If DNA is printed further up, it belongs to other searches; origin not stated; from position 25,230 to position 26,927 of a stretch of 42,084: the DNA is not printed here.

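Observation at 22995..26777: ATP-grasp / GT-like / PLP-decarboxylase cassette: candidate route to an amine-amidated uronic acid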

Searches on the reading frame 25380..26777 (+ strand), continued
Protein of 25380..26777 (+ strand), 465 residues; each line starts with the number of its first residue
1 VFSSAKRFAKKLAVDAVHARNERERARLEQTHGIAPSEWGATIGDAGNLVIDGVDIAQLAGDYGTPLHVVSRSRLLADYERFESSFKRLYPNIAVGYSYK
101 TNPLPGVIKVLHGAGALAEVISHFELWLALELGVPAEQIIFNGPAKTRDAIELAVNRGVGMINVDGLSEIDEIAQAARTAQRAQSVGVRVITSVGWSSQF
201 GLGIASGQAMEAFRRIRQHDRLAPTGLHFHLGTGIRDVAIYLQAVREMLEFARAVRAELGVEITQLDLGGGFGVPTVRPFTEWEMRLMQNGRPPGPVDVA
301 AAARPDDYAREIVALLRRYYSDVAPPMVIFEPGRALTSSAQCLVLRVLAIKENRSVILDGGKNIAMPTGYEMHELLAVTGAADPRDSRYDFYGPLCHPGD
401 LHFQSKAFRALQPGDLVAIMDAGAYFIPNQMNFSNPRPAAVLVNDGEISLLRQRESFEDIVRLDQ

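Call 69: find_encoding_contigs(protein=P0211, flank=10000, max_places=1)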
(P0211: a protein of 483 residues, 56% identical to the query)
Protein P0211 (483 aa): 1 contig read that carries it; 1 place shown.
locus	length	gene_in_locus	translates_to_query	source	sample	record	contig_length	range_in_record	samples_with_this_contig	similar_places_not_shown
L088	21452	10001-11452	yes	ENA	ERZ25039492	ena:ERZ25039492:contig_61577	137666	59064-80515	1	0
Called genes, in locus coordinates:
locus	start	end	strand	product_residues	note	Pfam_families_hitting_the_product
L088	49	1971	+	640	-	PF13489:Methyltransf_23, PF01209:Ubie_methyltran (weak), PF08241:Methyltransf_11, PF08242:Methyltransf_12, PF13649:Methyltransf_25, PF13847:Methyltransf_31, PF01636:APH, PF19974:TCAD9 (weak), +1 more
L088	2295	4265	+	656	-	PF07940:Hepar_II_III_C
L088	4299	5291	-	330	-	-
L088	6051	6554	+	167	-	PF13414:TPR_11 (faint), PF13424:TPR_12 (faint), PF13432:TPR_16 (weak)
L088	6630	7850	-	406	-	PF19358:DUF5935, PF04932:Wzy_C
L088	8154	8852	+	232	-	PF13522:GATase_6 (weak), PF13537:GATase_7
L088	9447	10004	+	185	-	PF00733:Asn_synthase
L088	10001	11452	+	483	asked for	PF00278:Orn_DAP_Arg_deC, PF02784:Orn_Arg_deC_N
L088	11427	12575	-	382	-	PF02771:Acyl-CoA_dh_N, PF02770:Acyl-CoA_dh_M, PF00441:Acyl-CoA_dh_1, PF08028:Acyl-CoA_dh_2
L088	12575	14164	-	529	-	PF00501:AMP-binding, PF13193:AMP-binding_C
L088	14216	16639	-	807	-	-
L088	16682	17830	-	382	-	-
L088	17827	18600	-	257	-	PF13489:Methyltransf_23, PF08241:Methyltransf_11, PF08242:Methyltransf_12, PF13649:Methyltransf_25, PF13847:Methyltransf_31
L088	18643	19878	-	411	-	PF07944:Beta-AFase-like_GH127_cat (faint), PF13243:SQHop_cyclase_C, PF00432:Prenyltrans (faint)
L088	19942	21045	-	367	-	PF13439:Glyco_transf_4, PF20706:GT4-conflict, PF00534:Glycos_transf_1, PF13692:Glyco_trans_1_4, PF13524:Glyco_trans_1_2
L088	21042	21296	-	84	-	-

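Call 70: find_encoding_contigs(protein=P0223, flank=10000, max_places=1)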
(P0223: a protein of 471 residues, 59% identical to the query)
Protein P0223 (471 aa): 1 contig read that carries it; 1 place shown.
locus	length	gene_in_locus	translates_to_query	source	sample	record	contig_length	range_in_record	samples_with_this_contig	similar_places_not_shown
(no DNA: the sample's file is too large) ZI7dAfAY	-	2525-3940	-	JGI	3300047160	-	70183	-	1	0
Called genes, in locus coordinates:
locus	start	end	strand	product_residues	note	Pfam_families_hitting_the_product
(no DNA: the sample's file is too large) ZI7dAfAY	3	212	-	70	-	?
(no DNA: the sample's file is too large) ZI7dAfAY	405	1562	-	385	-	PF13229:Beta_helix (weak)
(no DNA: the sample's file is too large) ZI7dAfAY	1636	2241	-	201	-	PF13424:TPR_12 (faint), PF13431:TPR_17 (faint), PF00515:TPR_1 (faint), PF13181:TPR_8 (faint), PF13432:TPR_16 (weak), PF13414:TPR_11, PF14559:TPR_19 (weak), PF07719:TPR_2 (weak), +1 more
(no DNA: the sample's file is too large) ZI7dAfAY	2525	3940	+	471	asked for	PF00278:Orn_DAP_Arg_deC, PF02784:Orn_Arg_deC_N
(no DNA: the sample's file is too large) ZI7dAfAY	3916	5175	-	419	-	PF13439:Glyco_transf_4, PF13579:Glyco_trans_4_4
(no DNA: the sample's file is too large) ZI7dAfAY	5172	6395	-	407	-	-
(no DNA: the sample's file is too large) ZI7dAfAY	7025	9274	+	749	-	PF16889:Hepar_II_III_N, PF07940:Hepar_II_III_C (weak)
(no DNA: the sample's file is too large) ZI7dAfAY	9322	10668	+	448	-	PF19358:DUF5935, PF04932:Wzy_C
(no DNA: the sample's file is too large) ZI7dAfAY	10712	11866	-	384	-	PF00534:Glycos_transf_1, PF13692:Glyco_trans_1_4, PF13524:Glyco_trans_1_2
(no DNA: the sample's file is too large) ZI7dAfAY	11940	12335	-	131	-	-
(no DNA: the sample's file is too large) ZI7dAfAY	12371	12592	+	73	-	-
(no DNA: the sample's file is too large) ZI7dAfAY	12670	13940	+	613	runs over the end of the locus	PF13537:GATase_7 (weak), PF00733:Asn_synthase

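Call 71: find_encoding_contigs(protein=P0167, flank=10000, max_places=1)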
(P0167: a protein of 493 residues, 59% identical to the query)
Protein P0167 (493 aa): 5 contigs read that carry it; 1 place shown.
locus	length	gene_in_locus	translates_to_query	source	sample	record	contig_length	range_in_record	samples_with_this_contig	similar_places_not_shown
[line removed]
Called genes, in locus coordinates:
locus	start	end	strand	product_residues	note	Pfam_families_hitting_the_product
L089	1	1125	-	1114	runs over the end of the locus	PF00672:HAMP, PF18947:HAMP_2, PF00672:HAMP (weak), PF01590:GAF, PF13185:GAF_2, PF00512:HisKA, PF02518:HATPase_c, PF00072:Response_reg, +1 more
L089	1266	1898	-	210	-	PF00072:Response_reg, PF00196:GerE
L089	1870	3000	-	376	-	PF00072:Response_reg, PF07730:HisKA_3, PF02518:HATPase_c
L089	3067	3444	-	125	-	-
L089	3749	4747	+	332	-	PF00296:Bac_luciferase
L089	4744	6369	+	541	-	PF00501:AMP-binding, PF13193:AMP-binding_C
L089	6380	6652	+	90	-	PF00550:PP-binding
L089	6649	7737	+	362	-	PF13527:Acetyltransf_9 (weak)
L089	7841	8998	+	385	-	PF13439:Glyco_transf_4, PF13579:Glyco_trans_4_4, PF20706:GT4-conflict (faint), PF00534:Glycos_transf_1, PF13692:Glyco_trans_1_4, PF13524:Glyco_trans_1_2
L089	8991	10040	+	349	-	-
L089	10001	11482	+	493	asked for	PF00278:Orn_DAP_Arg_deC, PF02784:Orn_Arg_deC_N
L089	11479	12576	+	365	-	-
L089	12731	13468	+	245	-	PF12570:DUF3750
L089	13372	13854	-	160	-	PF01613:Flavin_Reduct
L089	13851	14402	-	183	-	PF13302:Acetyltransf_3, PF00583:Acetyltransf_1 (weak)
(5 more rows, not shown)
